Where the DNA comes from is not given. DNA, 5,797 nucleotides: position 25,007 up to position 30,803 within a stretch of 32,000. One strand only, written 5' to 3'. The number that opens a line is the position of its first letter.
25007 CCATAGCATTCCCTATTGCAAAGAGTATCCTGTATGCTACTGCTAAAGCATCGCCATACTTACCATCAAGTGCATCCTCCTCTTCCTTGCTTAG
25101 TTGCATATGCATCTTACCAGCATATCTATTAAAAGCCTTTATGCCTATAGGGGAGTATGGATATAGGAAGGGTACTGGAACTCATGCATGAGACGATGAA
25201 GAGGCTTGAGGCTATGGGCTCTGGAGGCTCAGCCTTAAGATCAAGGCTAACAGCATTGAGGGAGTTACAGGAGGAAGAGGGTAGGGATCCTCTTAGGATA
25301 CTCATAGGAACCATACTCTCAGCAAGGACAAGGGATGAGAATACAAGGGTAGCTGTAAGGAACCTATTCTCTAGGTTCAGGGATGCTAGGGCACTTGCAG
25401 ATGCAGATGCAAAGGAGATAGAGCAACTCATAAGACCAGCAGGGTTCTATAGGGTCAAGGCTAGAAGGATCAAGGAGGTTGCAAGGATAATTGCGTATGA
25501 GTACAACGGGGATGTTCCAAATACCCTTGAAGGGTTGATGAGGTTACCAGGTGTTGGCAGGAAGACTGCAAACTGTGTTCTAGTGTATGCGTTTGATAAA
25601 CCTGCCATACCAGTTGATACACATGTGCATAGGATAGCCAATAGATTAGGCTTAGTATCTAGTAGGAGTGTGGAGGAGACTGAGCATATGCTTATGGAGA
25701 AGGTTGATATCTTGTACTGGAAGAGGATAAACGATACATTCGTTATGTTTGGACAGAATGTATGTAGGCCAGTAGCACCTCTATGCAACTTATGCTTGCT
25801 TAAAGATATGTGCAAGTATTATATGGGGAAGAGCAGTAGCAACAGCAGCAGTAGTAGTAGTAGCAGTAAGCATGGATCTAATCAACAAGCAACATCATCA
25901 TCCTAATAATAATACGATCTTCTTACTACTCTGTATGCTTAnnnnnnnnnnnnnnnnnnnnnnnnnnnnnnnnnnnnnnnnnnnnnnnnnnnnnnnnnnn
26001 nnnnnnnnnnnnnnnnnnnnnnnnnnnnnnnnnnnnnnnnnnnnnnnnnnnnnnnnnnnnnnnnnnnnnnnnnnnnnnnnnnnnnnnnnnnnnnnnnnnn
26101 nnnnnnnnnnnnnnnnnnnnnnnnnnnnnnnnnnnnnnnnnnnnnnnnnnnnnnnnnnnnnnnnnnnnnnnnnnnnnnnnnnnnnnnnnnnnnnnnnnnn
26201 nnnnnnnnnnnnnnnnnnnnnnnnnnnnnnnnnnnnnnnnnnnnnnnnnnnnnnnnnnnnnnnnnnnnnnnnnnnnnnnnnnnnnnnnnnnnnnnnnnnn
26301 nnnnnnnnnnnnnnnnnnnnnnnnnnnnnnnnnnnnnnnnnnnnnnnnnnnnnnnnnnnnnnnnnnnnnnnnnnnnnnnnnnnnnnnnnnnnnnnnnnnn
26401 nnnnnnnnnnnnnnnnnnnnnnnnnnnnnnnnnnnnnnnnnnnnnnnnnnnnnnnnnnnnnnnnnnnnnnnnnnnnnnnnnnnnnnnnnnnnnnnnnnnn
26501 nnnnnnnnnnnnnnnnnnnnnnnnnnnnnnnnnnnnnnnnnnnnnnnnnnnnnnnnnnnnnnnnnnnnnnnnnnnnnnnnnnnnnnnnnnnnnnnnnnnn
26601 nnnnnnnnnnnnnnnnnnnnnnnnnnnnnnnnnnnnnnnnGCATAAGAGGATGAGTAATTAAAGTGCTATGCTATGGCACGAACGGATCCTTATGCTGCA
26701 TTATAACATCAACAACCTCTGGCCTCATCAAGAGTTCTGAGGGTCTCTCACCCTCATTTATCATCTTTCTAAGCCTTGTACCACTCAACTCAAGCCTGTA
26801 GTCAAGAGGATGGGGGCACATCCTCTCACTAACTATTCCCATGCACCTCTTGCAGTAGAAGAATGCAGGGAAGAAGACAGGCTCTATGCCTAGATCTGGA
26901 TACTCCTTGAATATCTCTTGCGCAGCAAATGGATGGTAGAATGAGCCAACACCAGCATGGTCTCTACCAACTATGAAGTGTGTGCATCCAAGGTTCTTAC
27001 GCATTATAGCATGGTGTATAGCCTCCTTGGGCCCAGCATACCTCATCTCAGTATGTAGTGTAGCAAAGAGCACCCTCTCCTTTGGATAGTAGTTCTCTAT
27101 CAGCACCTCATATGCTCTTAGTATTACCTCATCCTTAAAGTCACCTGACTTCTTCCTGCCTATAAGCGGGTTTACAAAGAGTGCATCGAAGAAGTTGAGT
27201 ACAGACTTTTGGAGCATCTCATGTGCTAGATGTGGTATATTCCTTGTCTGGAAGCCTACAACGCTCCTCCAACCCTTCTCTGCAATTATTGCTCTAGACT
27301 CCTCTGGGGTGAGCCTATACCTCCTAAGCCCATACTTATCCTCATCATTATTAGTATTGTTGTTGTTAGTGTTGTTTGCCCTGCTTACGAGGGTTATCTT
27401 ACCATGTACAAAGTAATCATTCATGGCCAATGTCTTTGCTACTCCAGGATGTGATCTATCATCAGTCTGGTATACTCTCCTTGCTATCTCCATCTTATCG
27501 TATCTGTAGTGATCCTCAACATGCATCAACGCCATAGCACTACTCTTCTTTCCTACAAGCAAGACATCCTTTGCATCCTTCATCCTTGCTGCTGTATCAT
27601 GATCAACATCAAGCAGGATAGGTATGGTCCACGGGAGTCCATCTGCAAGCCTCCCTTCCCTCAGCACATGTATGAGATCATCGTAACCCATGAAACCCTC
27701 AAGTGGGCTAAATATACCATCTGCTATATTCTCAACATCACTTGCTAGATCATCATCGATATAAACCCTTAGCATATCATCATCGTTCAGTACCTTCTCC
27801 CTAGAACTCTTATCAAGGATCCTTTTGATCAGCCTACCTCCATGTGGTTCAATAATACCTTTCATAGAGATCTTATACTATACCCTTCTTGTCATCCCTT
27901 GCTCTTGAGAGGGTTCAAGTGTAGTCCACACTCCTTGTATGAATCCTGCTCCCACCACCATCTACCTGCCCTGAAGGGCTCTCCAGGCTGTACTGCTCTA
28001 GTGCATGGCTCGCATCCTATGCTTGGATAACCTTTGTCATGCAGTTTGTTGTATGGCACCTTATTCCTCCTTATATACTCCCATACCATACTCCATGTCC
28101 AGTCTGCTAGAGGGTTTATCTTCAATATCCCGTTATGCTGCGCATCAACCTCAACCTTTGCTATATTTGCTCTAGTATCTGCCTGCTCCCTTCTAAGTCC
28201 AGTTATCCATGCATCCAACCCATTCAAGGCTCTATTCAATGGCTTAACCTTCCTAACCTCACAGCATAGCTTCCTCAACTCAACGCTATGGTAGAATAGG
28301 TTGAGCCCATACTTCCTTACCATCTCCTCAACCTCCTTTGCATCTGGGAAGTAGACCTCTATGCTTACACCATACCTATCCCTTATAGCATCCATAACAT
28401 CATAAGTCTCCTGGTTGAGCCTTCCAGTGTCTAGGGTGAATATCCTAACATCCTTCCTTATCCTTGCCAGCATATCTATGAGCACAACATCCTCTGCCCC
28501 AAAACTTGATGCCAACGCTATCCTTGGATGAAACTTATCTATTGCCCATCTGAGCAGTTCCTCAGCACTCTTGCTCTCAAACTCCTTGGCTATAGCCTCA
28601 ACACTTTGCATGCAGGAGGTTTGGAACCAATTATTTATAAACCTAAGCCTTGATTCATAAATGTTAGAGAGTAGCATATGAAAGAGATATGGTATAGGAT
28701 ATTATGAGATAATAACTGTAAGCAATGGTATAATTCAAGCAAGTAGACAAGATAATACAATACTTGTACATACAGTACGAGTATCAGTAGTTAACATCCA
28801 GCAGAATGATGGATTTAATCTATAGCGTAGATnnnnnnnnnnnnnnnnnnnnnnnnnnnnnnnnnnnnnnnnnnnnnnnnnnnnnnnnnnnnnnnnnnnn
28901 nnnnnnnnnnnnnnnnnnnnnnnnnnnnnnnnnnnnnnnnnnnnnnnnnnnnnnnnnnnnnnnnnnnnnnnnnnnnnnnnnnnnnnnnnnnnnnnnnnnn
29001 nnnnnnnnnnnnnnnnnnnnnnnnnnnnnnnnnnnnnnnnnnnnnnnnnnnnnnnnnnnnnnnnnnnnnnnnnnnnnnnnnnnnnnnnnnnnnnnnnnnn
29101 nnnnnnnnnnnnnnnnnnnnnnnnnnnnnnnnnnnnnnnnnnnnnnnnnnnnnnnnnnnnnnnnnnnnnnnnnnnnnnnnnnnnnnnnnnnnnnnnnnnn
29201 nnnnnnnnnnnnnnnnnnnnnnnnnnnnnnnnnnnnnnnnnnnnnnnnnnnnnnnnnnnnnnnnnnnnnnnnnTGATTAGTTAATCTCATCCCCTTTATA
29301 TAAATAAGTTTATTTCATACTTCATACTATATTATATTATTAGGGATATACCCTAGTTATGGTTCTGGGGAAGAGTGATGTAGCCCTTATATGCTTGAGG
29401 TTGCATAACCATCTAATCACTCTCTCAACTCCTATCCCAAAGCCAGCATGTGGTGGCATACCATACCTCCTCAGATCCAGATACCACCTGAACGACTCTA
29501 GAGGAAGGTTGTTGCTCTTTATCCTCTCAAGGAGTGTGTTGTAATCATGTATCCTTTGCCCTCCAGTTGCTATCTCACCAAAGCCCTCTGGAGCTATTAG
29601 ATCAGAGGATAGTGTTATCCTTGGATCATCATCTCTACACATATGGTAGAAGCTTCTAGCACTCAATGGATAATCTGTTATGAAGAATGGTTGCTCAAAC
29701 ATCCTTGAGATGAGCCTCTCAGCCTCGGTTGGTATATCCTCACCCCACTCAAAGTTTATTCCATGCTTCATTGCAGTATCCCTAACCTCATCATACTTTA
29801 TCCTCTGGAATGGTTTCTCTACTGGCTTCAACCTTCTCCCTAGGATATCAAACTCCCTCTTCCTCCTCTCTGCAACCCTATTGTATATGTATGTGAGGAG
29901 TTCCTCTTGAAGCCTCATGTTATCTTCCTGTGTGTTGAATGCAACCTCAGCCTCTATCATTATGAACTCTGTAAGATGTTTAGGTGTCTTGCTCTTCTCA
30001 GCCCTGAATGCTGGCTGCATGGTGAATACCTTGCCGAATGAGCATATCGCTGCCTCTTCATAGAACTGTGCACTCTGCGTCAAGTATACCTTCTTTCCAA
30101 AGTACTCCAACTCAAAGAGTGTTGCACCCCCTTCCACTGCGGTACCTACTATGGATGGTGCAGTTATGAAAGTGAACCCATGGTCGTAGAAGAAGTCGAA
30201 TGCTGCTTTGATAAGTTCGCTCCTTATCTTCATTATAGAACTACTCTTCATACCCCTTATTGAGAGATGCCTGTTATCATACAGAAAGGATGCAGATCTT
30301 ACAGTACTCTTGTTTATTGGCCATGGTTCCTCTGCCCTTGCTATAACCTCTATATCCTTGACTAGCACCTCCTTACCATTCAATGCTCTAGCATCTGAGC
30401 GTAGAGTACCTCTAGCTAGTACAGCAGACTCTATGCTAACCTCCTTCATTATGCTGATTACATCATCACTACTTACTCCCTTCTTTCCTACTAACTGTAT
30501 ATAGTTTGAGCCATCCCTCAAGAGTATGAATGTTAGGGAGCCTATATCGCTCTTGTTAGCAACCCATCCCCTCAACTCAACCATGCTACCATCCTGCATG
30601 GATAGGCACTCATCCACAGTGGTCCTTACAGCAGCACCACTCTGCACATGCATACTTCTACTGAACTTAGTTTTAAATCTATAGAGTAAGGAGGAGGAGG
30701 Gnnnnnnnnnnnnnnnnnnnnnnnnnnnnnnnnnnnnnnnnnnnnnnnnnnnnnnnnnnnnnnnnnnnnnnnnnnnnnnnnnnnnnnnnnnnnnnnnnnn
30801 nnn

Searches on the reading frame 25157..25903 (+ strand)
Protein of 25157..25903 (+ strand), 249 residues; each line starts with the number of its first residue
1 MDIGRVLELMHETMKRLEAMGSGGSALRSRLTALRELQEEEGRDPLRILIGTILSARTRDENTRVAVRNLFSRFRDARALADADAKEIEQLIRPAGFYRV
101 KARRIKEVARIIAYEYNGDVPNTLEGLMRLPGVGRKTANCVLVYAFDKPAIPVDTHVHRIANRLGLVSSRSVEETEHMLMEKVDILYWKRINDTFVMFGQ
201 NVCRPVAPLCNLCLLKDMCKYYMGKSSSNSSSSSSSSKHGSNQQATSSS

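Call 39: search_protein_families(library=pfam, proteins=[window:25157-25903:+], max_evalue=0.00001)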
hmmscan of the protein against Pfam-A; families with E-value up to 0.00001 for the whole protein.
window:25157-25903:+ (249 aa): 2 families
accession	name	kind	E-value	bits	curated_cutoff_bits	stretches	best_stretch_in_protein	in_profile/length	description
PF00730.31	HhH-GPD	-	4.6e-27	94.9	26.2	1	50-183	1-106/108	HhH-GPD superfamily base excision DNA repair protein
PF00633.29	HHH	-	1.7e-09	37.5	24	1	115-144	1-30/30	Helix-hairpin-helix motif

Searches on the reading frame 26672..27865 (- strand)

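Call 39: search_protein_families(library=pfam, proteins=[window:26672-27865:-], max_evalue=0.00001)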
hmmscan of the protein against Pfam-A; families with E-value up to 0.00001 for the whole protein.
window:26672-27865:- (397 aa): 2 families
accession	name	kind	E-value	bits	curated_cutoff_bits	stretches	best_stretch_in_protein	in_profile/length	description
PF01747.23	ATP-sulfurylase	-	1.7e-90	302.5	24.3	1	182-390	2-211/212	ATP-sulfurylase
PF14306.12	PUA_2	-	7.9e-48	162.5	27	1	5-161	1-158/159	PUA-like domain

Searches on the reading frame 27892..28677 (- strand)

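Call 39: search_protein_families(library=pfam, proteins=[window:27892-28677:-], max_evalue=0.00001)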
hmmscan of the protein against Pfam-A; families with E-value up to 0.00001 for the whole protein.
window:27892-28677:- (261 aa): 1 family
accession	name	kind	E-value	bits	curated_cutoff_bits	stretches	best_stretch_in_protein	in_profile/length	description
PF01507.26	PAPS_reduct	-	1e-53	182.3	22.5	1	53-228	2-175/175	Phosphoadenosine phosphosulfate reductase domain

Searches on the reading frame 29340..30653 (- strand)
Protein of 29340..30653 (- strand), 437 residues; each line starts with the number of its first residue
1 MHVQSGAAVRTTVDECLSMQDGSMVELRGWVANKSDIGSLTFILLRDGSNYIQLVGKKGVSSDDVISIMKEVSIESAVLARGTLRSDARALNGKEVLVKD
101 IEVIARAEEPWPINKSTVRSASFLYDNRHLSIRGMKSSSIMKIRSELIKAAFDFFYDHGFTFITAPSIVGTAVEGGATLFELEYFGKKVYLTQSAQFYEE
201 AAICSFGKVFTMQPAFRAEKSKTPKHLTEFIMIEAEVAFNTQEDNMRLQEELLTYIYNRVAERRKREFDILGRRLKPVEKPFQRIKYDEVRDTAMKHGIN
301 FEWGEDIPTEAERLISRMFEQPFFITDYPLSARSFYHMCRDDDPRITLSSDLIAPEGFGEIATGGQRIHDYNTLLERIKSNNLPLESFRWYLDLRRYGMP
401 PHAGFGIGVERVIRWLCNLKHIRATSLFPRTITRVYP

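Call 39: search_protein_families(library=pfam, proteins=[window:29340-30653:-], max_evalue=0.00001)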
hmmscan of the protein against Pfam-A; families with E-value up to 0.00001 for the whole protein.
window:29340-30653:- (437 aa): 2 families
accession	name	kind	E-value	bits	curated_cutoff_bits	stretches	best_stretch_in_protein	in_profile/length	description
PF00152.25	tRNA-synt_2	-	1.4e-72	244.9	25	1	123-431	4-307/308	tRNA synthetases class II (D, K and N)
PF01336.31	tRNA_anti-codon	-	3.7e-10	40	27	1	25-104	1-75/75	OB-fold nucleic acid binding domain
